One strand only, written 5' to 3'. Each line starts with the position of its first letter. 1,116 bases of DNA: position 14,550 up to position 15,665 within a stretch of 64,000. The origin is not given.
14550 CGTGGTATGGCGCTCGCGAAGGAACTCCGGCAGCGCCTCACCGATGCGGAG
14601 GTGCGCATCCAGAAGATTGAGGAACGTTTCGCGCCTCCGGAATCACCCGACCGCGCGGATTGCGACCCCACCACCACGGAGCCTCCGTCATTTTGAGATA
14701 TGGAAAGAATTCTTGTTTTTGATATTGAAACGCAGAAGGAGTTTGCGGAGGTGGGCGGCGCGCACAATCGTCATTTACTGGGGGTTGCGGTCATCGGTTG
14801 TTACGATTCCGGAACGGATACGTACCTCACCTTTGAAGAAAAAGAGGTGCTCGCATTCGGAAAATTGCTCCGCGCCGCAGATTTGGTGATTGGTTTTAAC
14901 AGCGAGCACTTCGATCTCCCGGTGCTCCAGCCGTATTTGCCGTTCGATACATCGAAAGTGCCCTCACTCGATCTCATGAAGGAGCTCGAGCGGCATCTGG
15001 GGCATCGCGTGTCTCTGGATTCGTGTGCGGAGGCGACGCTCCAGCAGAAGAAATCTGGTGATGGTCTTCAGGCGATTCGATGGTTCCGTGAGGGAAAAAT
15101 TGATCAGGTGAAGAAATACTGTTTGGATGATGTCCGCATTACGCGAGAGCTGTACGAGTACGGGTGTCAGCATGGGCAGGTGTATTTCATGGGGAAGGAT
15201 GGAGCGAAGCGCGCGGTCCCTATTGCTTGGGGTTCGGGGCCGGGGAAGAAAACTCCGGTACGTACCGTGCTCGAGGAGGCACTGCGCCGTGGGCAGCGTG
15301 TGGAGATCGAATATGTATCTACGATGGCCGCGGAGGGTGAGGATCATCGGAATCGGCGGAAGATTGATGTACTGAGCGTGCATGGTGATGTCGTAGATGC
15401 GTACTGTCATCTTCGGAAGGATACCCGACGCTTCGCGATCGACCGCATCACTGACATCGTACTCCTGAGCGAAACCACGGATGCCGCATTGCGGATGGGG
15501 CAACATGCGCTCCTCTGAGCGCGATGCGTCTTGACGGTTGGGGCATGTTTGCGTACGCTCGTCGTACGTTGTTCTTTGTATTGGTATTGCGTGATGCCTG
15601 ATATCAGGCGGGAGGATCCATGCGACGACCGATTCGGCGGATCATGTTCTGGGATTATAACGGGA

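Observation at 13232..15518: DEDDy 3'-5' exonuclease fused to a WYL domain, tightly linked to xseA-xseB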

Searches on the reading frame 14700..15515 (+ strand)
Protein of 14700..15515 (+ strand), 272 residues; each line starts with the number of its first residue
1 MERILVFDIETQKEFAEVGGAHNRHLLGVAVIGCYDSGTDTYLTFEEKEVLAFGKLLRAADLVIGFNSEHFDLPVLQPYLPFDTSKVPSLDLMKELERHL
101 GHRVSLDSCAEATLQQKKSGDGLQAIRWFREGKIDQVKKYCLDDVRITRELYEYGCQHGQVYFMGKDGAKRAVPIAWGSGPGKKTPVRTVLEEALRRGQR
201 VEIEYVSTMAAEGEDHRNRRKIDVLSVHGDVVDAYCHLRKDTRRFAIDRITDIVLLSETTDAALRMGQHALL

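Call 5: search_protein_families(library=pfam, proteins=[window:14700-15515:+], max_evalue=1)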
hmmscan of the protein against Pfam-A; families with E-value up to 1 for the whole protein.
window:14700-15515:+ (272 aa): 5 families
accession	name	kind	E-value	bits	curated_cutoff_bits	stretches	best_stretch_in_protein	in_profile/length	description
PF13482.12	RNase_H_2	-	5.6e-10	39.8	22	1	7-154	3-163/165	RNase_H superfamily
PF13280.12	WYL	-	7.1e-07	29.6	21.8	1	189-253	4-68/70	WYL domain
PF10108.15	DNA_pol_B_exo2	-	6.9e-06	26.3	24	1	89-148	105-166/213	Predicted 3'-5' exonuclease related to the exonuclease domain of PolB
PF01612.26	DNA_pol_A_exo1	-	0.021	15.1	23.6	1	50-153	65-166/173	3'-5' exonuclease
PF03104.25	DNA_pol_B_exo1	-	0.057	13.2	23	1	46-77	142-176/242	DNA polymerase family B, exonuclease domain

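Call 6: search_protein_families(library=ncbifam, proteins=[window:14700-15515:+], max_evalue=1)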
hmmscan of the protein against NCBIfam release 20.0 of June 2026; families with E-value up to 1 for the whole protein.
window:14700-15515:+ (272 aa): 0 families

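Call 7: find_homologous_proteins(query=window:14700-15515:+)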
Query window:14700-15515:+ (272 aa): 1970 proteins with E <= 0.001 among 4464 candidates; the best 120 are listed.
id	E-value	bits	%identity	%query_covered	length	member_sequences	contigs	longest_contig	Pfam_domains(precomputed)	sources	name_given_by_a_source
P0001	4.3e-180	615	100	100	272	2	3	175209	PF13482.13,PF13280.13,PF10108.16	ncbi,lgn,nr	ncbi:ribonuclease H-like domain-containing protein [Candidatus Uhrbacteria bacterium]|nr:ribonucleas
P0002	4.5e-130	451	73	99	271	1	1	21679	PF13482.13,PF10108.16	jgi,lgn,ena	-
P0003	1.0e-128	447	71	99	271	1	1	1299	PF13482.13,PF13280.13,PF10108.16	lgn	-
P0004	6.6e-125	434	69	100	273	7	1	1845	PF13482.13,PF13280.13,PF10108.16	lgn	-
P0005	9.2e-125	434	68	100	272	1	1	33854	PF13482.13,PF13280.13,PF10108.16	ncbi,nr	ncbi:MAG: ribonuclease H-like domain-containing protein [bacterium]|nr:ribonuclease H-like domain-co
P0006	3.0e-124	432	69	100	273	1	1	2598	PF13482.13,PF10108.16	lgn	-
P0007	3.6e-124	432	70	100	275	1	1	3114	PF13482.13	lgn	-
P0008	6.9e-123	427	67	100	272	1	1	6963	PF13482.13,PF10108.16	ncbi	ncbi:MAG: ribonuclease H-like domain-containing protein [Candidatus Uhrbacteria bacterium]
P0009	1.2e-122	427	69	99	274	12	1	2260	PF13482.13,PF10108.16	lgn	-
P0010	2.9e-122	425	69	99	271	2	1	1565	PF13482.13,PF10108.16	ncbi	-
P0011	3.2e-122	425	69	100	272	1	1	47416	PF13482.13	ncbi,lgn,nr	ncbi:MAG: ribonuclease H-like domain-containing protein [bacterium]|nr:ribonuclease H-like domain-co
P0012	3.5e-122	425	69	99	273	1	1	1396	PF13482.13,PF13280.13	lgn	-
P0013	9.2e-122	424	70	99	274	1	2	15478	PF13482.13,PF13280.13,PF10108.16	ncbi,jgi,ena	-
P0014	2.7e-121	422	66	100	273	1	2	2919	PF13482.13,PF13280.13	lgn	-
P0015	8.0e-121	421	69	100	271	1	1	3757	PF13482.13,PF10108.16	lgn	-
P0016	8.4e-121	421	66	100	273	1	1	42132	PF13482.13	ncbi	ncbi:MAG: WYL domain-containing protein [Candidatus Uhrbacteria bacterium]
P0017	1.3e-120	420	66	99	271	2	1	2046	PF13482.13,PF13280.13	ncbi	-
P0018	8.8e-118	411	66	100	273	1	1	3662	PF13482.13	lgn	-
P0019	1.9e-117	410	66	99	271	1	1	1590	PF13482.13,PF13280.13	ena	-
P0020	2.0e-115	403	65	99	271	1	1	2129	PF13482.13,PF13280.13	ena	-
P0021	3.2e-115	402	66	99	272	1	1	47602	PF13482.13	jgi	jgi:hypothetical protein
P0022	1.0e-114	401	64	99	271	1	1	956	PF13482.13,PF13280.13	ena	-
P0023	2.2e-113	396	63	99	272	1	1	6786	PF13482.13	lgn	-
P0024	1.5e-90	321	71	73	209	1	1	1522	PF13482.13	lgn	-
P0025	7.1e-78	280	50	94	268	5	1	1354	PF01612.27,PF13482.13,PF13280.13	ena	-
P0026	2.9e-77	278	51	93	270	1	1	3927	PF13482.13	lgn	-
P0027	8.0e-77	276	49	92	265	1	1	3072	PF13482.13,PF13280.13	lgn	-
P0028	1.7e-76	275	50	91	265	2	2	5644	PF13482.13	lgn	-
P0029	1.7e-76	275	49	91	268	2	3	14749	PF13482.13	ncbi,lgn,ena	ncbi:MAG: ribonuclease H-like domain-containing protein [Patescibacteria group bacterium]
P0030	5.3e-76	274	48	94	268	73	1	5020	PF13482.13,PF13280.13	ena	-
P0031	6.7e-76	273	49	91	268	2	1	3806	PF13482.13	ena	-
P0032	8.8e-76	273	50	93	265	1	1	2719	PF01612.27,PF13482.13,PF13280.13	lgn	-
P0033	3.2e-75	271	49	91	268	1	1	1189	PF13482.13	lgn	-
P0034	6.7e-75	270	49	94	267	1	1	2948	PF13482.13,PF13280.13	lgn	-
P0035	7.2e-75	270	48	95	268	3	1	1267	PF13482.13,PF13280.13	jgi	-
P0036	1.8e-74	269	49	95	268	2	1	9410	PF13482.13,PF13280.13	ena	-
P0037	4.4e-74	267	49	91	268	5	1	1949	PF01612.27,PF13482.13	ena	-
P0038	5.2e-74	267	48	94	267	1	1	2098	PF13482.13,PF13280.13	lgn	-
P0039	5.6e-74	267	47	95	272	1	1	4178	PF01612.27,PF13482.13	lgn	-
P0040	6.5e-74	267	48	94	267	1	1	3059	PF13482.13,PF13280.13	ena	-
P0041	8.2e-74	267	48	94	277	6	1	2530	PF13482.13,PF13280.13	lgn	-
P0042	8.8e-74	266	47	91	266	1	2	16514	PF01612.27,PF13482.13,PF13280.13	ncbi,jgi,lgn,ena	-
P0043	9.9e-74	266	50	91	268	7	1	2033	PF01612.27,PF13482.13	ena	-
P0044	9.9e-74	266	49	91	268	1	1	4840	PF01612.27,PF13482.13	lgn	-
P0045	3.6e-73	264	48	95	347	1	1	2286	PF13482.13,PF13280.13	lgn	-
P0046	3.7e-73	264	48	94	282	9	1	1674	PF13482.13,PF13280.13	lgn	-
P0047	6.6e-73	264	48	91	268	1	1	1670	PF13482.13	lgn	-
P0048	2.2e-72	262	48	94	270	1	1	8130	PF13482.13,PF13280.13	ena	-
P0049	3.8e-72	261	50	92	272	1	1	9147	PF01612.27,PF13482.13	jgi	jgi:DEAD/DEAH box helicase domain-containing protein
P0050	4.1e-72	261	51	92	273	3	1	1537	PF13482.13,PF13280.13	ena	-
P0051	9.7e-72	260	48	95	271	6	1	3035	PF13482.13,PF13280.13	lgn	-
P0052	1.0e-71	260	49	93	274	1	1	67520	PF13482.13,PF13280.13,PF10108.16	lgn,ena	-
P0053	1.1e-71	259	48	94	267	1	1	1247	PF13482.13,PF13280.13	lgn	-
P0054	1.2e-71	259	49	92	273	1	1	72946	PF13482.13,PF13280.13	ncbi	-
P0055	1.8e-71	259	48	92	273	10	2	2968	PF13280.13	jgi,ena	jgi:DEAD/DEAH box helicase domain-containing protein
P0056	2.0e-71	259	46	97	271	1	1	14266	PF01612.27,PF13482.13,PF13280.13,PF10108.16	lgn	-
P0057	2.7e-71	258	46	97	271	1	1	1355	PF13482.13,PF13280.13,PF10108.16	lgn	-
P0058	6.5e-71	257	47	95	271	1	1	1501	PF13482.13,PF13280.13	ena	-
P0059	7.1e-71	257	48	92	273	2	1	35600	PF13482.13,PF13280.13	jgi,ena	-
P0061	2.4e-70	255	48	92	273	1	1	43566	PF13280.13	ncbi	-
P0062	2.4e-70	255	50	92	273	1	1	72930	PF13482.13,PF13280.13,PF10108.16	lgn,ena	-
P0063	3.2e-70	255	46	93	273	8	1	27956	PF13482.13,PF13280.13,PF10108.16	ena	-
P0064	3.5e-70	255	47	92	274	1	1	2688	PF13482.13,PF13280.13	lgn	-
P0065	5.1e-70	254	47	92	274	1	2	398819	PF13482.13,PF13280.13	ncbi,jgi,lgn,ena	-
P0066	5.2e-70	254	48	93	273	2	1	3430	PF13482.13,PF13280.13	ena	-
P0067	7.9e-70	253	48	97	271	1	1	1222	PF01612.27,PF13482.13,PF13280.13,PF10108.16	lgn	-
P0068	1.3e-69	253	47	93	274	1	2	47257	PF13482.13,PF13280.13,PF10108.16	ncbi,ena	-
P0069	1.4e-69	253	47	92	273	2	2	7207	PF01612.27,PF13482.13,PF13280.13,PF10108.16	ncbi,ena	ncbi:MAG: ribonuclease H-like domain-containing protein [Patescibacteria group bacterium]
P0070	1.6e-69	252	48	93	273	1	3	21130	PF13482.13,PF13280.13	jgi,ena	-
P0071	1.7e-69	252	46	100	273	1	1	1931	PF13280.13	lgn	-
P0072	1.8e-69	252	47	93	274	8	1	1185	PF13482.13,PF13280.13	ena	-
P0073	1.9e-69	252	49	92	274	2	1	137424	PF13482.13,PF13280.13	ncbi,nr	ncbi:MAG: WYL domain-containing protein [Candidatus Omnitrophica bacterium]|nr:WYL domain-containing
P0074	2.3e-69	252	47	92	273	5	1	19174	PF13482.13,PF13280.13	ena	-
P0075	2.4e-69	252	43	92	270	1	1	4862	PF01612.27,PF13482.13,PF13280.13,PF10108.16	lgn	-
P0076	2.6e-69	252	46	94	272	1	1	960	PF13482.13,PF13280.13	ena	-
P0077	2.9e-69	252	46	92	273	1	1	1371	PF13482.13,PF13280.13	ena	-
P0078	2.9e-69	252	46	93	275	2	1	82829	PF13482.13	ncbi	ncbi:MAG: ribonuclease H-like domain-containing protein [Minisyncoccia bacterium]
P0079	3.6e-69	251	47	93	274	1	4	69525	PF13482.13,PF13280.13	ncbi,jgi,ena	-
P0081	4.7e-69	251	47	92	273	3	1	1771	PF01612.27,PF13482.13,PF13280.13,PF10108.16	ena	-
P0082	4.7e-69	251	47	92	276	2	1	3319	PF13482.13,PF13280.13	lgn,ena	-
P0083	5.8e-69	251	48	92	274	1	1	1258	PF13482.13,PF13280.13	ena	-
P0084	7.2e-69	250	48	92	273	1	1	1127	PF13482.13,PF13280.13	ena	-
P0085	7.8e-69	250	47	100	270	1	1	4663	PF13280.13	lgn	-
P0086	7.9e-69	250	46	93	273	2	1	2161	PF13482.13,PF13280.13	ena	-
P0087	8.1e-69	250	48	90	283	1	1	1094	PF13482.13,PF13280.13,PF10108.16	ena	-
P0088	8.6e-69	250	46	94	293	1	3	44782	PF13482.13,PF13280.13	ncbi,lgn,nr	ncbi:MAG: WYL domain-containing protein [Candidatus Sungbacteria bacterium]|nr:WYL domain-containing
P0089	9.8e-69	250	47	92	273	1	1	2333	PF13482.13,PF13280.13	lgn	-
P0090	1.0e-68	250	45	93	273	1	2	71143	PF01612.27,PF13482.13,PF13280.13,PF10108.16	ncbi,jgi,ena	-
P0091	1.2e-68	250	46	94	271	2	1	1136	PF01612.27,PF13482.13,PF13280.13,PF10108.16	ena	-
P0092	1.2e-68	250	50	92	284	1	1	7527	PF13280.13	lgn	-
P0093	1.3e-68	249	45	93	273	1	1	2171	PF13482.13,PF13280.13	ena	-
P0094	1.3e-68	249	47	92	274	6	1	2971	PF13482.13,PF13280.13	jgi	-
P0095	1.3e-68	249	48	93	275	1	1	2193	PF13482.13,PF13280.13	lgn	-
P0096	1.7e-68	249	48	93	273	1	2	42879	PF13482.13,PF13280.13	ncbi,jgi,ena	-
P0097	1.7e-68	249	47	94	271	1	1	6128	PF01612.27,PF13482.13,PF10108.16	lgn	-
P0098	1.7e-68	249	46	99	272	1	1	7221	PF13482.13,PF13280.13,PF10108.16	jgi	jgi:DNA polymerase III epsilon subunit-like protein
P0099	1.8e-68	249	48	92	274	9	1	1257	PF13482.13,PF13280.13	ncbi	-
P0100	2.3e-68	249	45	95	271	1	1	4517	PF13482.13,PF10108.16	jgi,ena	-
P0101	2.6e-68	248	45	100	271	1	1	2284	PF13280.13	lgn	-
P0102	2.8e-68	248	47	93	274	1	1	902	PF13482.13,PF13280.13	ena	-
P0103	3.0e-68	248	47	93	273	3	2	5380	PF13482.13,PF13280.13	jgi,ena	-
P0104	3.4e-68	248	47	92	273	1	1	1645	PF13482.13,PF13280.13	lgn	-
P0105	3.7e-68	248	47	95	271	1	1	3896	PF13482.13,PF13280.13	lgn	-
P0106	4.1e-68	248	47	92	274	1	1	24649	PF13482.13,PF13280.13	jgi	-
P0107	4.1e-68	248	42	99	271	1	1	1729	PF01612.27,PF13482.13,PF13280.13,PF10108.16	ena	-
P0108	4.2e-68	248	48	92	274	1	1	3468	PF13482.13,PF13280.13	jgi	jgi:DEAD/DEAH box helicase domain-containing protein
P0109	4.4e-68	248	46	93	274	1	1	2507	PF13280.13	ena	-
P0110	4.7e-68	248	47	92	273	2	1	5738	PF13482.13,PF13280.13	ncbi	-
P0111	5.0e-68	248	47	92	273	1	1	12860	PF13482.13,PF13280.13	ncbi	-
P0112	5.7e-68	247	48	92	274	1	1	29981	PF13482.13,PF13280.13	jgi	-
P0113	5.7e-68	247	46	92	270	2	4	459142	PF01612.27,PF13482.13,PF13280.13,PF10108.16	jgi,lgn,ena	-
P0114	5.8e-68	247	46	95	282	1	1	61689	PF01612.27,PF13482.13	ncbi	-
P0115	6.3e-68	247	48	92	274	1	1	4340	PF13482.13,PF13280.13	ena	-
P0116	6.6e-68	247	44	92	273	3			PF13482.13,PF13280.13,PF10108.16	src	-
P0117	7.4e-68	247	47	93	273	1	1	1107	PF13482.13,PF13280.13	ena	-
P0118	8.3e-68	247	45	92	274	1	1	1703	PF13482.13,PF13280.13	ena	-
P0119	9.6e-68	247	44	92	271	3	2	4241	PF01612.27,PF13482.13,PF10108.16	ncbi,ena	-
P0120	9.9e-68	247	48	90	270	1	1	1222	PF01612.27,PF13482.13,PF13280.13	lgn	-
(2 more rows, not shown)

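Call 8: search_solved_structures(query=window:14700-15515:+, max_evalue=1, show_alignments=3)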
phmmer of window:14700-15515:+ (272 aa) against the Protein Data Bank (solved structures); distinct sequences matched with E-value up to 1: 3.
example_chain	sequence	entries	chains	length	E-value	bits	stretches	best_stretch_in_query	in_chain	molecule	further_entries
5wvf_A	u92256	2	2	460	0.17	14.6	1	56-133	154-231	Chitinase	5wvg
5wus_A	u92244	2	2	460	0.17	14.6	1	56-133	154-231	Chitinase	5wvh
6sj9_A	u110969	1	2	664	0.3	13.8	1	184-253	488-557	Proteasome accessory factor B/C (PafBC)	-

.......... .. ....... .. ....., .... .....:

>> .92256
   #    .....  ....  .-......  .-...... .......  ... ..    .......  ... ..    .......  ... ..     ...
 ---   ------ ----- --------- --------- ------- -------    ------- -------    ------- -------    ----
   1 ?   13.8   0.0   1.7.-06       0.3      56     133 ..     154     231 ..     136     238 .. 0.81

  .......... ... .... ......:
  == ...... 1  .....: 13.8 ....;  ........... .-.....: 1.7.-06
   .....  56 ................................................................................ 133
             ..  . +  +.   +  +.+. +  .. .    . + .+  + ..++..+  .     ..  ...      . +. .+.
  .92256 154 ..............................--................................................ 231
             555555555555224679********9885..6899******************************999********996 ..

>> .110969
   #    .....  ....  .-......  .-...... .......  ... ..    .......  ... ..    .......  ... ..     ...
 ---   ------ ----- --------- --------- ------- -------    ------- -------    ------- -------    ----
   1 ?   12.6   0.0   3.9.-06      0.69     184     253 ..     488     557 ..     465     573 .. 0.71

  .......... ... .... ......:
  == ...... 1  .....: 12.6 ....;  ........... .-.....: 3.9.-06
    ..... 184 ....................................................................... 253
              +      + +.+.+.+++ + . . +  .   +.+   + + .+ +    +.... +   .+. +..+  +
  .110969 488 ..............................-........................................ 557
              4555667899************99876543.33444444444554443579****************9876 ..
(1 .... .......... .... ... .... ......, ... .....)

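Call 12: find_related_loci(query=A1, collection=genome_contigs, flank=6000)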
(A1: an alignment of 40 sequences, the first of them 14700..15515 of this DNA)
Query A1 (272 aa) in genome_contigs; peptide patterns used: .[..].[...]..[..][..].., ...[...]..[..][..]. (x = any residue, [..] = any of these).
599 stretches matched a pattern (row limit reached: there are more); 568 encode a relative of the query (tblastn E <= 1e-3); the best 80 are kept; 80 distinct loci.
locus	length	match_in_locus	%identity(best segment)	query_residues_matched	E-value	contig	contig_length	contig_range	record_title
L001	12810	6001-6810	70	3-272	2e-128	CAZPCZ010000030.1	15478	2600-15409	MAG TPA_asm: uncultured Gammaproteobacteria bacterium isolate binchicken_co21_406 genome assembly, contig: NODE_2376_len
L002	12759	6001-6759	50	5-259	2e-84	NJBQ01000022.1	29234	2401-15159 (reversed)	MAG: Candidatus Aerophobetes bacterium Ae_b3a 1102, whole genome shotgun sequence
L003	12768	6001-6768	49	5-252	8e-82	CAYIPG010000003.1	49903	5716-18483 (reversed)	MAG TPA_asm: uncultured Candidatus Saccharibacteria bacterium isolate ERP119705_co3_289 genome assembly, contig: NODE_53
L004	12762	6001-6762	47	5-258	9e-80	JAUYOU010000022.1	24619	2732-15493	MAG: bacterium isolate C4_maxbin.104 C4_k141_292669, whole genome shotgun sequence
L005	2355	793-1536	49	5-252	2e-80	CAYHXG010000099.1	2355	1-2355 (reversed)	MAG TPA_asm: uncultured Candidatus Saccharibacteria bacterium isolate ERP119705_co17_271 genome assembly, contig: NODE_1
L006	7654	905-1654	49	3-250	1e-77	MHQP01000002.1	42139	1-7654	MAG: Candidatus Sungbacteria bacterium RIFCSPLOWO2_01_FULL_47_32 rifcsplowo2_01_scaffold_1010, whole genome shotgun sequ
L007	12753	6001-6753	50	2-253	2e-75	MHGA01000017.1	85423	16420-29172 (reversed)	MAG: Omnitrophica WOR_2 bacterium GWA2_63_20 gwa2_scaffold_2173, whole genome shotgun sequence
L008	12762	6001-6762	48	5-258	3e-75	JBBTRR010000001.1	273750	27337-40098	MAG: Patescibacteria group bacterium isolate H52-bin035_1 H52_bin035_1_000000000001, whole genome shotgun sequence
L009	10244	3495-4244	49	5-253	1e-74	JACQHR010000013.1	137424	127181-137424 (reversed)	MAG: Candidatus Omnitrophota bacterium isolate NC_groundwater_1104_Ag_S2p5_61_386 S_2p5_S6_coassembly_k141_1255241, whol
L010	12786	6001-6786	46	5-265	4e-74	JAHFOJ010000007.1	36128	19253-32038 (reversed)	MAG: Candidatus Giovannonibacteria bacterium isolate nzgw500 NODE_797_length_36129_cov_4.153327, whole genome shotgun se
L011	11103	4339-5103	46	5-259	2e-73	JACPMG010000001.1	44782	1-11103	MAG: Candidatus Sungiibacteriota bacterium isolate NC_groundwater_543_Ag_S-0.1um_48_11 S35_SO-1_scaffold_18968, whole ge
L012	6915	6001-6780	48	1-259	3e-73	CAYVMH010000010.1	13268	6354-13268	MAG TPA_asm: uncultured Candidatus Saccharibacteria bacterium isolate binchicken_co21_255 genome assembly, contig: NODE_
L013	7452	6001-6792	44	1-266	6e-73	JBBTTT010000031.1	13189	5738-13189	MAG: Patescibacteria group bacterium isolate H51-bin197_1 H51_bin197_1_000000000031, whole genome shotgun sequence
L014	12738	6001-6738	46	5-250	7e-72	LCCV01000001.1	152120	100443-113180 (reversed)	MAG: Parcubacteria group bacterium GW2011_GWA2_42_14 UV01_C0001, whole genome shotgun sequence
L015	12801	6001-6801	45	1-270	2e-71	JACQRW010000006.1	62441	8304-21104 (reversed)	MAG: Candidatus Sungiibacteriota bacterium isolate NC_groundwater_1369_Ag_S-0.2um_49_53 S_p2_S4_coassembly_k141_1096684,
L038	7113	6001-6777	44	1-259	6e-65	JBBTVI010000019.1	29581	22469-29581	MAG: Patescibacteria group bacterium isolate H51-bin228_1 H51_bin228_1_000000000019, whole genome shotgun sequence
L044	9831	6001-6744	46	4-258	7e-64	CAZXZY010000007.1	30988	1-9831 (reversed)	MAG TPA_asm: uncultured Gammaproteobacteria bacterium isolate binchicken_co28_77 genome assembly, contig: NODE_1057_leng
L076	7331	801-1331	54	2-177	1e-57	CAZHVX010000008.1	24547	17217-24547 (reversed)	MAG TPA_asm: uncultured Pseudomonadota bacterium isolate SRP256446_co1_199 genome assembly, contig: NODE_525_length_2454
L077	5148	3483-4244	38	4-250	5e-58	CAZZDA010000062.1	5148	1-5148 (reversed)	MAG TPA_asm: uncultured Gammaproteobacteria bacterium isolate SRP167671_co2_226 genome assembly, contig: NODE_18350_leng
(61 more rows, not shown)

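Call 17: predict_structure(alignment_id=A1)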
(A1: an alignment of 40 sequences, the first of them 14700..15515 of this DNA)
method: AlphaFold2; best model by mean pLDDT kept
length: 272 residues; sequences in the alignment: 40
mean_pLDDT: 90.4   pTM: 0.77
mean pLDDT of the five models: 90.4, 90.3, 89.2, 89.0, 88.9
residues with pLDDT >= 90: 196; 70-90: 53; 50-70: 20; < 50: 3
segments of 3 or more residues with pLDDT < 50: none
pLDDT, mean of each block of 10 residues (from residue 1): 94 93 92 98 98 97 96 97 96 93 94 93 95 98 98 93 91 82 70 95 81 70 94 93 90 91 66 46
secondary structure, 60 per line:
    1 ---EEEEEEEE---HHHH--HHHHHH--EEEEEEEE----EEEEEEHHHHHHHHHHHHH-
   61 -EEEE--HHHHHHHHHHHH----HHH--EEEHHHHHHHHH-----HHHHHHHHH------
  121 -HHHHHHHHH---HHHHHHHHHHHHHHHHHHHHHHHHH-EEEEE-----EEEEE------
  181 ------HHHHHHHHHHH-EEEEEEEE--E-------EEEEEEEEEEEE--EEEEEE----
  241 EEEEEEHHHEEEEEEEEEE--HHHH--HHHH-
elements in order: E4-11 H15-18 H21-26 E29-36 E41-46 H47-59 E62-65 H68-79 E89-91 H92-100 H106-114 H122-130 H134-158 E160-164 E170-174 H187-197 E199-206 E217-228 E231-236 E241-246 E250-259 H262-265 H268-271
